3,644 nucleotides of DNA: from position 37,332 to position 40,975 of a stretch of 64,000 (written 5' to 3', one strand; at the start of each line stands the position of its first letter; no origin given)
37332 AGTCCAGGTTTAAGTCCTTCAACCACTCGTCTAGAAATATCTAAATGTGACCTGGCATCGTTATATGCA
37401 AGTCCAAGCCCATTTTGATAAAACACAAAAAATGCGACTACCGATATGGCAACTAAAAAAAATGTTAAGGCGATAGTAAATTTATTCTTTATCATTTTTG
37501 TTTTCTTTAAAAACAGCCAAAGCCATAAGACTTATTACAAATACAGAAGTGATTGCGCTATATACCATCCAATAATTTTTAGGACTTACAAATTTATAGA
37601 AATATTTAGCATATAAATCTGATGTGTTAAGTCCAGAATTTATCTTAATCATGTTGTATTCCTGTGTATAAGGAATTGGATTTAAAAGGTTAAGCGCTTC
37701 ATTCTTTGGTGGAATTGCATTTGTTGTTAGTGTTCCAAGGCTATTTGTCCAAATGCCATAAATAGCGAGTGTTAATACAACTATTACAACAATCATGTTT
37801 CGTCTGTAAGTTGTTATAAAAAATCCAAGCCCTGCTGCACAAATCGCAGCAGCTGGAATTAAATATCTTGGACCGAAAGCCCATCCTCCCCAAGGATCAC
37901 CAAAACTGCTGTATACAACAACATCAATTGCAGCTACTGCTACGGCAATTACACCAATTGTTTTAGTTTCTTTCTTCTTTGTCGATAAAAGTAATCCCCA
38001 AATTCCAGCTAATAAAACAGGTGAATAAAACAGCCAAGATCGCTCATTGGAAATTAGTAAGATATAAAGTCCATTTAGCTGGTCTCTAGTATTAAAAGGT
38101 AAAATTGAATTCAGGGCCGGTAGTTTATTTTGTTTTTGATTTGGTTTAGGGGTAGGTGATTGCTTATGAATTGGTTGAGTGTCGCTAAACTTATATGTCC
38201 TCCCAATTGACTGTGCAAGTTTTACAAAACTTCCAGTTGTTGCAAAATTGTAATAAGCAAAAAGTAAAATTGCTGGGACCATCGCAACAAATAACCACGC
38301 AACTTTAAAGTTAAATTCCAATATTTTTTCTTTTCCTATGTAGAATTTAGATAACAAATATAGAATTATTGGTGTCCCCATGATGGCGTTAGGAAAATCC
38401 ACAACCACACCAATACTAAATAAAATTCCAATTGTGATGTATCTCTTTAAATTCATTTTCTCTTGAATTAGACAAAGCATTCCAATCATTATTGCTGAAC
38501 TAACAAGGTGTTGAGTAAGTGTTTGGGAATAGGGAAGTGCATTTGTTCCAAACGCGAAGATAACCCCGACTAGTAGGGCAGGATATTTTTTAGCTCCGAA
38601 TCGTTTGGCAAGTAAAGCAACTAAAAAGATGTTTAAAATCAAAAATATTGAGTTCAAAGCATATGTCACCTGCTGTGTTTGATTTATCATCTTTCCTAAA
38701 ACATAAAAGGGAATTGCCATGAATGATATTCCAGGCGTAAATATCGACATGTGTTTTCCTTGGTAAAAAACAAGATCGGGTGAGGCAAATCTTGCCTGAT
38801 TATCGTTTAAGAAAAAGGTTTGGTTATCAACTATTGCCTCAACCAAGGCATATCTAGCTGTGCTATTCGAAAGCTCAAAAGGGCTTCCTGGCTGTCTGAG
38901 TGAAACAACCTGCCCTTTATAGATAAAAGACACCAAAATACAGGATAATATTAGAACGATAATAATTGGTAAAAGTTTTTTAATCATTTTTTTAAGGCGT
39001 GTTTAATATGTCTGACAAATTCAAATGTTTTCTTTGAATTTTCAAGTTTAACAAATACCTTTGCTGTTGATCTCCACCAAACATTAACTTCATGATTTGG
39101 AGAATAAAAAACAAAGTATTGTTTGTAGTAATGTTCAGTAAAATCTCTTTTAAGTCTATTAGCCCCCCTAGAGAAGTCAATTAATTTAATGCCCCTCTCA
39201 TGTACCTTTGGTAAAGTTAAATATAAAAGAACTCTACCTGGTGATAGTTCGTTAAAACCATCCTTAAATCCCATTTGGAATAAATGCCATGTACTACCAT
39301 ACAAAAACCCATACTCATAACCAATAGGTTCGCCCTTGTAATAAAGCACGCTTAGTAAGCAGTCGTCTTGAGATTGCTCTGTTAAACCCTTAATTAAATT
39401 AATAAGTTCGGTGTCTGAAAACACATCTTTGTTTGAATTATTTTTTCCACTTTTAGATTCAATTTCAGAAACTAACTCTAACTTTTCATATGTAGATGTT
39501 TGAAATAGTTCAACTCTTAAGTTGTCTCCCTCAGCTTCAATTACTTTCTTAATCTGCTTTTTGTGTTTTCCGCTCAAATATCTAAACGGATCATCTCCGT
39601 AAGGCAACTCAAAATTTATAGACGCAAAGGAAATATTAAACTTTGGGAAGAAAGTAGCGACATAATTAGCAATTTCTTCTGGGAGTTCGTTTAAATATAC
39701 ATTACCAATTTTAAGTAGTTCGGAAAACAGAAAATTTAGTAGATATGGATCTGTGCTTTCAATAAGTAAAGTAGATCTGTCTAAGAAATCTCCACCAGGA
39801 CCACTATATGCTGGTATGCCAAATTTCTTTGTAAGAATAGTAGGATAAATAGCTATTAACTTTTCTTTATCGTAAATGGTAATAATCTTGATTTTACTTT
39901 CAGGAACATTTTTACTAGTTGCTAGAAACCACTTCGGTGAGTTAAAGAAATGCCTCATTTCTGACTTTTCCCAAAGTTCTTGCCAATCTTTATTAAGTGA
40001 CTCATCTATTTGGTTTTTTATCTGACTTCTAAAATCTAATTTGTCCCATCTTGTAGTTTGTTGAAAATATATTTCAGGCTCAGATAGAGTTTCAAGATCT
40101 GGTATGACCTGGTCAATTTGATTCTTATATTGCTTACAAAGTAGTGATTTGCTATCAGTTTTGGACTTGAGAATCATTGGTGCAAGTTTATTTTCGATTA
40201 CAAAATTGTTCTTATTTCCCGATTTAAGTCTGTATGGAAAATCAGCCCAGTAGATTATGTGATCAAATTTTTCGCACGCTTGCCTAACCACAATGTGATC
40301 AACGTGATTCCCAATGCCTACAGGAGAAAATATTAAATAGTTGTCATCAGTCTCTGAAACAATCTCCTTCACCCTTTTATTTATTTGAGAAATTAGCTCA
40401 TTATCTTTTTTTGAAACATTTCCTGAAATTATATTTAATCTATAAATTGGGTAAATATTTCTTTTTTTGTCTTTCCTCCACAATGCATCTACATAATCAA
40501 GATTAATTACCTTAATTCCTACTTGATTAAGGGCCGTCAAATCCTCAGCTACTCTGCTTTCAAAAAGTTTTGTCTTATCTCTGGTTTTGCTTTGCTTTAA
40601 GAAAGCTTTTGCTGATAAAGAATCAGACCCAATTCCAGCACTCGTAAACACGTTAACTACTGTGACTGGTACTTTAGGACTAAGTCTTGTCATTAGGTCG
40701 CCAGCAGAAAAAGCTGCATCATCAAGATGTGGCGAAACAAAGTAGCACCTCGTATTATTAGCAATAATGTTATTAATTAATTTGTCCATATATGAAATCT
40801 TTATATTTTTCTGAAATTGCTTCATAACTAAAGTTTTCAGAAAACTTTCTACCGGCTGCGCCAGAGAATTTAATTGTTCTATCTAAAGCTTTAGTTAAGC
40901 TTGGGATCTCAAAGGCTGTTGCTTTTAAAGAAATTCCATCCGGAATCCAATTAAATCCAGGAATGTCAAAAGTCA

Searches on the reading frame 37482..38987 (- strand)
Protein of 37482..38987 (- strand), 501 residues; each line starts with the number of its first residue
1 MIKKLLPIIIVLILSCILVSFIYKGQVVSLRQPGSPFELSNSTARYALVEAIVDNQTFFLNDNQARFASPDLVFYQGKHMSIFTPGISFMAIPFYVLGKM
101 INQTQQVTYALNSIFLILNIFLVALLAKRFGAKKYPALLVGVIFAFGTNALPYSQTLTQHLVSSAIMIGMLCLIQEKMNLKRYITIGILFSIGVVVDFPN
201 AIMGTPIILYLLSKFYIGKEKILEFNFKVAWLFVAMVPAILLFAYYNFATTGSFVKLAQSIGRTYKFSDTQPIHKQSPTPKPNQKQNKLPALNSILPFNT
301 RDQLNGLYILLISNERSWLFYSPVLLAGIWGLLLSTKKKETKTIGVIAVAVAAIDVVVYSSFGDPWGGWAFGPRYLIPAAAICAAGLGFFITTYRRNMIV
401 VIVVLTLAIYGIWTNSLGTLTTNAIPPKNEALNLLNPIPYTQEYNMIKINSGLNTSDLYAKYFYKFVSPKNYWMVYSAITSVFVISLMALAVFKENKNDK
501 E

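Call 7: search_protein_families(library=pfam, proteins=[window:37482-38987:-], max_evalue=1)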
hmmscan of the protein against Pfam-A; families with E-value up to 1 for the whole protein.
window:37482-38987:- (501 aa): 0 families

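Call 31: search_protein_families(library=ncbifam, proteins=[window:37482-38987:-], max_evalue=1)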
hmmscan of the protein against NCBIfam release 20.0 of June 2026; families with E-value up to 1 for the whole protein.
window:37482-38987:- (501 aa): 3 families
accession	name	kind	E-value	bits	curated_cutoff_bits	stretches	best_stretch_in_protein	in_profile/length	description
NF047440.1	LA3751_2_3_fam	subfamily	5.9e-12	45.1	200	2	300-422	263-389/460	LA_3751/LA_3752 family putative glycosyltransferase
NF041560.1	T6SS_Burk_ExIF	subfamily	0.017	14.8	90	1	207-290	145-226/234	putative type VI secretion system effector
NF040614.1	F420_dehyd_FpoK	exception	0.19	12.2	145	1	327-397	15-85/98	F420H2 dehydrogenase subunit FpoK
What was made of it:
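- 37482..38987 (-): o501: conserved 501-aa multi-pass membrane protein, probably a GT-C (GT39/PMT_2-like) glycosyltransferase. It is found where the family-type GT4 (usually together with MOP) is present. NCBIfam LA_3751/3752 putative GT, 6e-12 (call 31).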

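Call 58: search_solved_structures(query=A4, max_evalue=10)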
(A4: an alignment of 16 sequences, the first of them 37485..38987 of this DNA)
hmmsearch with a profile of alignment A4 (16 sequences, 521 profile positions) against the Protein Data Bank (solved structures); distinct sequences matched with E-value up to 10: 2.
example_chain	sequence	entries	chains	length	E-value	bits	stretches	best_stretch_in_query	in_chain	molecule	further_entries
3afl_A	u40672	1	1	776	6.5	8.3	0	374-401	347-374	Oligo alginate lyase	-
3a0o_A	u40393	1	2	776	6.5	8.3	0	374-401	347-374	Oligo alginate lyase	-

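Call 59: search_protein_families(library=pfam, alignment_id=A4, max_evalue=0.1)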
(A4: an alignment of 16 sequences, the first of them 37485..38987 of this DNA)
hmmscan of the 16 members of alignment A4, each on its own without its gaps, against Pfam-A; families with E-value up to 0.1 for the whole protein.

A. member 1, window:37485-38987:- (501 aa): 0 families

B. families by the number of members that match (of 16 scanned): 2 families
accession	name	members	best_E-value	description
PF13231.12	PMT_2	1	0.00017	Dolichyl-phosphate-mannose-protein mannosyltransferase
PF12841.12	YvrJ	1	0.055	YvrJ protein family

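Call 93: find_homologous_proteins(query=window:37482-38987:-, max_evalue=0.00001)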
Query window:37482-38987:- (501 aa): 440 proteins with E <= 0.00001 among 8000 candidates; the best 120 are listed.
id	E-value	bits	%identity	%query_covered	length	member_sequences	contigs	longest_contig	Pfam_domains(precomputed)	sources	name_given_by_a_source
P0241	0.0e+0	1100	100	100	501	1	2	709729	-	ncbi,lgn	-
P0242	1.5e-158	547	53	99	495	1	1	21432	-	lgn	-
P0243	9.8e-152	524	50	95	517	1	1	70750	-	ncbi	-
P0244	5.3e-145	502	48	100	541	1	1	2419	-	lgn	-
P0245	8.2e-142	492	46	100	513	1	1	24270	-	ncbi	-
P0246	4.0e-129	450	46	93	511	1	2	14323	-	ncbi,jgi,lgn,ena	-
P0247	7.0e-125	436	43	100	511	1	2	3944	PF13231.13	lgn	-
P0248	5.1e-124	433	45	92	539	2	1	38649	PF13231.13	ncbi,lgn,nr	ncbi:MAG: glycosyltransferase family 39 protein [Candidatus Levybacteria bacterium]|nr:glycosyltrans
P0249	3.4e-123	430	44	98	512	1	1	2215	PF13231.13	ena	-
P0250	3.7e-123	430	44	93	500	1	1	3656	PF13231.13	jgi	jgi:NADH:ubiquinone oxidoreductase subunit K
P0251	3.7e-122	427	44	99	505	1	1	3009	-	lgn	-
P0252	6.5e-122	426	44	93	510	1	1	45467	PF13231.13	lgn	-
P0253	7.5e-122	426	44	93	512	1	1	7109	-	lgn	-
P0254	8.9e-122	426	44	99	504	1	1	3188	PF13231.13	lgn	-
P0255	2.6e-121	424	44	99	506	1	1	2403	-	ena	-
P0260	3.7e-119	417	43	94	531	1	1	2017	PF13231.13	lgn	-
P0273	9.8e-117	409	43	99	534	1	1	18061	PF13231.13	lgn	-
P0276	1.4e-116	408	43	96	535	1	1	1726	PF13231.13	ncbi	-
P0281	4.1e-116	407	43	99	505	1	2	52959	PF13231.13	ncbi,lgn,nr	ncbi:MAG: glycosyltransferase family 39 protein [Candidatus Levybacteria bacterium]|nr:glycosyltrans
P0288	2.8e-115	404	43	93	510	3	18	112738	PF13231.13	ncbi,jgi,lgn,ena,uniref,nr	ncbi:hypothetical protein A2697_00560 [Candidatus Curtissbacteria bacterium RIFCSPHIGHO2_01_FULL_41_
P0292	2.8e-114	401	44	98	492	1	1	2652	PF13231.13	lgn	-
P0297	1.0e-113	399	40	96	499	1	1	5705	PF13231.13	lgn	-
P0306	1.1e-112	396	40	98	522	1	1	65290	PF13231.13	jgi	jgi:hypothetical protein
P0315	4.0e-112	394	43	94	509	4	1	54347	PF13231.13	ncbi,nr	ncbi:hypothetical protein IH980_03590 [Patescibacteria group bacterium]|nr:hypothetical protein [Pat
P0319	7.5e-112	393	40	93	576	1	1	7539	PF13231.13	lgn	-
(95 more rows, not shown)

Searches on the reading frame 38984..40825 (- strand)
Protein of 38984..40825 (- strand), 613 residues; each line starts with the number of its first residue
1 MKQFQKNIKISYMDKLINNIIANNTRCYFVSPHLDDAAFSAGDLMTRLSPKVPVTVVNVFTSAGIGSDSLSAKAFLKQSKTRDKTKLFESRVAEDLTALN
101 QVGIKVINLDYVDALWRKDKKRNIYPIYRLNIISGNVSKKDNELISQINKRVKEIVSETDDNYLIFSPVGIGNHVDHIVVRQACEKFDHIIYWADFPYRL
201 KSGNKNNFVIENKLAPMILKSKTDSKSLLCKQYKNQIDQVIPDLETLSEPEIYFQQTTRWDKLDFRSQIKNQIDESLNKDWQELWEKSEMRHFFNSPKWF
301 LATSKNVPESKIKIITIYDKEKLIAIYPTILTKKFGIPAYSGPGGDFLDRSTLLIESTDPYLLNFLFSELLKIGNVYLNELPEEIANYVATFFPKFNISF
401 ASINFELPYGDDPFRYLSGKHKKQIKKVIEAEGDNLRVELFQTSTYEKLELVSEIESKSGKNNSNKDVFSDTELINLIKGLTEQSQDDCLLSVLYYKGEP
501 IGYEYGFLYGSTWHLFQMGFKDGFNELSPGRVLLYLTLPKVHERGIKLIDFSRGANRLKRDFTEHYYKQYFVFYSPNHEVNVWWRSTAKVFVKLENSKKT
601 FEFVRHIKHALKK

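Call 7: search_protein_families(library=pfam, proteins=[window:38984-40825:-], max_evalue=1)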
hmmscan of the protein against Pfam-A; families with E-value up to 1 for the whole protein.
window:38984-40825:- (613 aa): 4 families
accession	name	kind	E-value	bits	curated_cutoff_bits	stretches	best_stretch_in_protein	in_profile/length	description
PF13480.13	Acetyltransf_6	-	3.9e-16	59.9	22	1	435-560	19-143/143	Acetyltransferase (GNAT) domain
PF02585.22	PIG-L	-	7.3e-11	43.1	28.2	1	29-185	2-126/129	GlcNAc-PI de-N-acetylase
PF17029.10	DUF5100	-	0.0039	17.5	27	1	415-478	57-120/125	Domain of unknown function (DUF5100)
PF13401.12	AAA_22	-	0.18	12.5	27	0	226-286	18-73/130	AAA domain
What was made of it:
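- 38984..40825 (-): 613-aa PIG-L-type de-N-acetylase plus FemAB-like GNAT (Acetyltransf_6) fusion; part of the variable cassette. Pfam (call 7).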

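Call 31: search_protein_families(library=ncbifam, proteins=[window:38984-40825:-], max_evalue=1)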
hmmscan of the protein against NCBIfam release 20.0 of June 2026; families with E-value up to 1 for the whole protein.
window:38984-40825:- (613 aa): 0 families
